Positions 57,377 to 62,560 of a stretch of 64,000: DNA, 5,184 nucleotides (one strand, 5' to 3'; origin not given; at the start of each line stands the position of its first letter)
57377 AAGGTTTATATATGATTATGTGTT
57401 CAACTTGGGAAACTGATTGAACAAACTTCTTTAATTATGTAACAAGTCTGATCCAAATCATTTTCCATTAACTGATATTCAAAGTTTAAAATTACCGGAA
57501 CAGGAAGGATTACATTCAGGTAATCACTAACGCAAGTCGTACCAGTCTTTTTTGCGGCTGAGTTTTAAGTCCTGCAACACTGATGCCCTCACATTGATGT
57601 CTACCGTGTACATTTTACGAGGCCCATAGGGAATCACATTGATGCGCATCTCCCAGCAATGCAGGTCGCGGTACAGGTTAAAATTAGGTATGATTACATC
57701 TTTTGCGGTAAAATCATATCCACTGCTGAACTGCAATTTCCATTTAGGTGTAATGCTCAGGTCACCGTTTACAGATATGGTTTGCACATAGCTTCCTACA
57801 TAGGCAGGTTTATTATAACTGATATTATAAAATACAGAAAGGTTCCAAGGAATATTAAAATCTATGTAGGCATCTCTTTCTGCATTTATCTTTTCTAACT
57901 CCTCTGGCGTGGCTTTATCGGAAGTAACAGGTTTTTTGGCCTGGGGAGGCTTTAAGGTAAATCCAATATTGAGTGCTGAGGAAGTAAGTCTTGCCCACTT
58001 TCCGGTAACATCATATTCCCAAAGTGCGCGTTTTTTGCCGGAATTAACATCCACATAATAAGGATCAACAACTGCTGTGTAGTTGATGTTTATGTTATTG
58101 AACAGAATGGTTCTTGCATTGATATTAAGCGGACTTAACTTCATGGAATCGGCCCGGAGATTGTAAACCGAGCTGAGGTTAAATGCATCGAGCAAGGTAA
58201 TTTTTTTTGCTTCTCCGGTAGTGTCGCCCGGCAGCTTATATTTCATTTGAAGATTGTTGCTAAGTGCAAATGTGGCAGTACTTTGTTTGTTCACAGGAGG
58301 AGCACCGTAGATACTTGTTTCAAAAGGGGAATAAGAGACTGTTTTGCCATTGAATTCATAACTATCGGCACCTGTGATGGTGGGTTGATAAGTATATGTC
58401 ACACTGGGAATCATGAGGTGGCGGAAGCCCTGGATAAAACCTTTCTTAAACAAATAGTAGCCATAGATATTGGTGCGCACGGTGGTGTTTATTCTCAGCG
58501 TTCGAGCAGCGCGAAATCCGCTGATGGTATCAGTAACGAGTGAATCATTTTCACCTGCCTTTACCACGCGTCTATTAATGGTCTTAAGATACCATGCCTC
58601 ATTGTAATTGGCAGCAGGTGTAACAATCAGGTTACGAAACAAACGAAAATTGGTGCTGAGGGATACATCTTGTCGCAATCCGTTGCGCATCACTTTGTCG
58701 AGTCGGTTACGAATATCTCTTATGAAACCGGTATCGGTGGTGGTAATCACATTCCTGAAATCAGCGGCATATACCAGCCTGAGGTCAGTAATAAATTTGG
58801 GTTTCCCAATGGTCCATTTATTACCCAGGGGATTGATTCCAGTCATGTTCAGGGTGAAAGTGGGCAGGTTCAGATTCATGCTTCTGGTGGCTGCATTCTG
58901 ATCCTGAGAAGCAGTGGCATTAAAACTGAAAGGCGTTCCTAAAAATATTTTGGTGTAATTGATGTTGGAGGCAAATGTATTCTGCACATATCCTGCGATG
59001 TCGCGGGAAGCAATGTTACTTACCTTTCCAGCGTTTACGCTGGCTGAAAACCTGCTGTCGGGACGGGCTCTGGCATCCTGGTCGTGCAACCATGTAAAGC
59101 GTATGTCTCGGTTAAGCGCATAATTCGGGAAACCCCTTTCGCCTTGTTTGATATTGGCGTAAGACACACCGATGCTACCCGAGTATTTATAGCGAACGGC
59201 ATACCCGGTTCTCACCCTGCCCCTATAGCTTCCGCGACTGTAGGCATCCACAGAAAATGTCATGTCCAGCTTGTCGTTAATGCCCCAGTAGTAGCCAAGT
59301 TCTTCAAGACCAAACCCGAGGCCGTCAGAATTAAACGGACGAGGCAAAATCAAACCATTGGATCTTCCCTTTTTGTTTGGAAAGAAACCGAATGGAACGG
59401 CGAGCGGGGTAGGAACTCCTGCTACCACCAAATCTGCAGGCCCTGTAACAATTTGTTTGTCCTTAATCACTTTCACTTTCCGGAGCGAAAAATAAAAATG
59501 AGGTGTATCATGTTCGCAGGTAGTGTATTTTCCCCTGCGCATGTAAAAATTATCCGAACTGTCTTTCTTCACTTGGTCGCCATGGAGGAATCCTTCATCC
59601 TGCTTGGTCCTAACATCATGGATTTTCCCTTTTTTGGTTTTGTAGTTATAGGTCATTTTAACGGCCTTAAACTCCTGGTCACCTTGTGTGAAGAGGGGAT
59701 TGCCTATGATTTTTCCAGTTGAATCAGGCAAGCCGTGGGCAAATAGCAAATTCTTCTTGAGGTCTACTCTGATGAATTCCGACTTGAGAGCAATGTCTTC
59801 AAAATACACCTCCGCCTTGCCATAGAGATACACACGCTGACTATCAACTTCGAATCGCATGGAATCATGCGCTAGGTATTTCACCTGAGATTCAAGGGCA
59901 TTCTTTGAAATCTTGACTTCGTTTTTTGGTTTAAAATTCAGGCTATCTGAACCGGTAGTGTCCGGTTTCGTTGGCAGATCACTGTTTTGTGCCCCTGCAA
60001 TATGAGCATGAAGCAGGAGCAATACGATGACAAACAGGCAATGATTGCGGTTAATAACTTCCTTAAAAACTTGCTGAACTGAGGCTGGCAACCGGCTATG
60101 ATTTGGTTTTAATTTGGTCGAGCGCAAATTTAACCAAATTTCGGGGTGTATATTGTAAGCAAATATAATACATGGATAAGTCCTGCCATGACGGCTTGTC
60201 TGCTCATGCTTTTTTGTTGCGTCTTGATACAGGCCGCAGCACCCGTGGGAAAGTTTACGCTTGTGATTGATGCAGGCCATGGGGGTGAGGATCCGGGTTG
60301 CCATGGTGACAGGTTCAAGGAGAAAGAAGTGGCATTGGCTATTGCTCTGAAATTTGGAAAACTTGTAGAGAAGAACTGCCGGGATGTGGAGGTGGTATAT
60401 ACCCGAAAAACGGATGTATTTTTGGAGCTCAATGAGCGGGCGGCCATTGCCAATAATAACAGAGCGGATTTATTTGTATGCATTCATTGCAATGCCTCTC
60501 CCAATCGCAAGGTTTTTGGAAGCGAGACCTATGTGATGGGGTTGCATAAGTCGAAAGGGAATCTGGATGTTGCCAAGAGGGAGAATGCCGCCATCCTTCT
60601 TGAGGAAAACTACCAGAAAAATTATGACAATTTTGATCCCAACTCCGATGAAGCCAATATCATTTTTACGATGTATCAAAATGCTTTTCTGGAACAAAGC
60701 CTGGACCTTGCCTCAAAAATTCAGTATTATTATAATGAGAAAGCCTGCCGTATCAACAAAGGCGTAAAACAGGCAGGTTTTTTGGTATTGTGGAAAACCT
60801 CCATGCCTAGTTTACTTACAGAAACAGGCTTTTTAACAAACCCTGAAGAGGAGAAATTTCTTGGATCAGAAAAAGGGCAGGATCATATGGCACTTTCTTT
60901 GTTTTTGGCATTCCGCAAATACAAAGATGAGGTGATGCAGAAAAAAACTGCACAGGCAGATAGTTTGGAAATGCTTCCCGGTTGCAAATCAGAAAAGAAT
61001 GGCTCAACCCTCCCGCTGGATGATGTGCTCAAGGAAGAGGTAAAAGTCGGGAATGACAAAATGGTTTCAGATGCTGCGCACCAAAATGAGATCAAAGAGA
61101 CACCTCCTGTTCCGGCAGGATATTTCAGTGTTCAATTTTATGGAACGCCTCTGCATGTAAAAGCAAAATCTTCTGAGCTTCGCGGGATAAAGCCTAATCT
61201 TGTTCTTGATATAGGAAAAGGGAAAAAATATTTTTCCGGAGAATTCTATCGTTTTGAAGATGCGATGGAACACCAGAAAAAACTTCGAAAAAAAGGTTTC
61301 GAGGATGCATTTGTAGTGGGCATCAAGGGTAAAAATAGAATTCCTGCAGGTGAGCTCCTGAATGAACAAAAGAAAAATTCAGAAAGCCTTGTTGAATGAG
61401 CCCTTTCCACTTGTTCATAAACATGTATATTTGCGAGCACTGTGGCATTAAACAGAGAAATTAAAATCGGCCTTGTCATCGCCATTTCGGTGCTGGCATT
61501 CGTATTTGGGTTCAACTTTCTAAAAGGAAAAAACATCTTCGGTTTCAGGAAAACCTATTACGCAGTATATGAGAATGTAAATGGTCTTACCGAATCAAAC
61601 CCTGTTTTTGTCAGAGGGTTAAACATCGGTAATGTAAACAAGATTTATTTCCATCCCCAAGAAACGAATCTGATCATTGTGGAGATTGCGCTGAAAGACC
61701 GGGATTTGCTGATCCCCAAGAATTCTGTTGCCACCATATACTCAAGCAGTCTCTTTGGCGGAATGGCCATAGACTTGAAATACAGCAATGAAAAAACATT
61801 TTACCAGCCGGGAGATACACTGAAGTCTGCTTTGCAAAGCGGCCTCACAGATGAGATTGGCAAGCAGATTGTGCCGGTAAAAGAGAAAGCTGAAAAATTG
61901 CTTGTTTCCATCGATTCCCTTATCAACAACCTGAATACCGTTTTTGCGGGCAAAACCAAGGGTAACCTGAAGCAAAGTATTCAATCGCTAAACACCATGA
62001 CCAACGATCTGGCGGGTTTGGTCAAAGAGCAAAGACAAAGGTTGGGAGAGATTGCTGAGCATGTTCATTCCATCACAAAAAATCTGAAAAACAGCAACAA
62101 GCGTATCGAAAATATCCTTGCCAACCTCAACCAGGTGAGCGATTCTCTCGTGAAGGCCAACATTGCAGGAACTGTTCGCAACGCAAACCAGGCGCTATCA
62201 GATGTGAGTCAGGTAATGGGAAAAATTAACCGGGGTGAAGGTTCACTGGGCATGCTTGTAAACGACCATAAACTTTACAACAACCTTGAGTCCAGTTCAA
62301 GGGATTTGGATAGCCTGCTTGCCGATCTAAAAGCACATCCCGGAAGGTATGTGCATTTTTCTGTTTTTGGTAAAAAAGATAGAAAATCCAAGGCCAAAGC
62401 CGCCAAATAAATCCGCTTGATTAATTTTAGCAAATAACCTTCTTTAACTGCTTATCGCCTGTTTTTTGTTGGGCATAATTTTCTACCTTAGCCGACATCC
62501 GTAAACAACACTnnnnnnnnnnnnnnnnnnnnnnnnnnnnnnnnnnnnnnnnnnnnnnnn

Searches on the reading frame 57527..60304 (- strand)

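Call 13: search_protein_families(library=ncbifam, proteins=[window:57527-60304:-], max_evalue=0.00001)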
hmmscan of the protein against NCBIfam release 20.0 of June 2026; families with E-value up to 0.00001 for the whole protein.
window:57527-60304:- (925 aa): 0 families

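Call 69: search_protein_families(library=pfam, proteins=[window:57527-60304:-], max_evalue=0.001)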
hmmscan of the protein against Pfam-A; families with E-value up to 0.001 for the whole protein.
window:57527-60304:- (925 aa): 1 family
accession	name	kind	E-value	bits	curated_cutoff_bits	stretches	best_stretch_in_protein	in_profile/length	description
PF19838.5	LptD_2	-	1.3e-138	463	22.5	1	285-749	1-464/464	LptD protein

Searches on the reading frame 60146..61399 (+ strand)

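Call 69: search_protein_families(library=pfam, proteins=[window:60146-61399:+], max_evalue=0.001)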
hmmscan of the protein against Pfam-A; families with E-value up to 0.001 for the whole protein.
window:60146-61399:+ (417 aa): 1 family
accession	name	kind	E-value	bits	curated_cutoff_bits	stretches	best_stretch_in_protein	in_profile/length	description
PF01520.23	Amidase_3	-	3.5e-45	154.6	27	1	40-251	2-167/174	N-acetylmuramoyl-L-alanine amidase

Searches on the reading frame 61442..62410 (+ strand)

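Call 69: search_protein_families(library=pfam, proteins=[window:61442-62410:+], max_evalue=0.001)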
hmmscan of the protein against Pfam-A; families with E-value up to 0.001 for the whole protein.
window:61442-62410:+ (322 aa): 3 families
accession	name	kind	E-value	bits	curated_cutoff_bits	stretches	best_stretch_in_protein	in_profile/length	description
PF02470.25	MlaD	-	2.1e-16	60.3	25.1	1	37-113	3-79/81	MlaD protein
PF04108.17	ATG17_like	-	8.3e-05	22.7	43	1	141-297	123-292/355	Autophagy protein ATG17-like domain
PF06103.16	DUF948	-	0.00063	20.3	37.2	0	195-236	22-84/89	Bacterial protein of unknown function (DUF948)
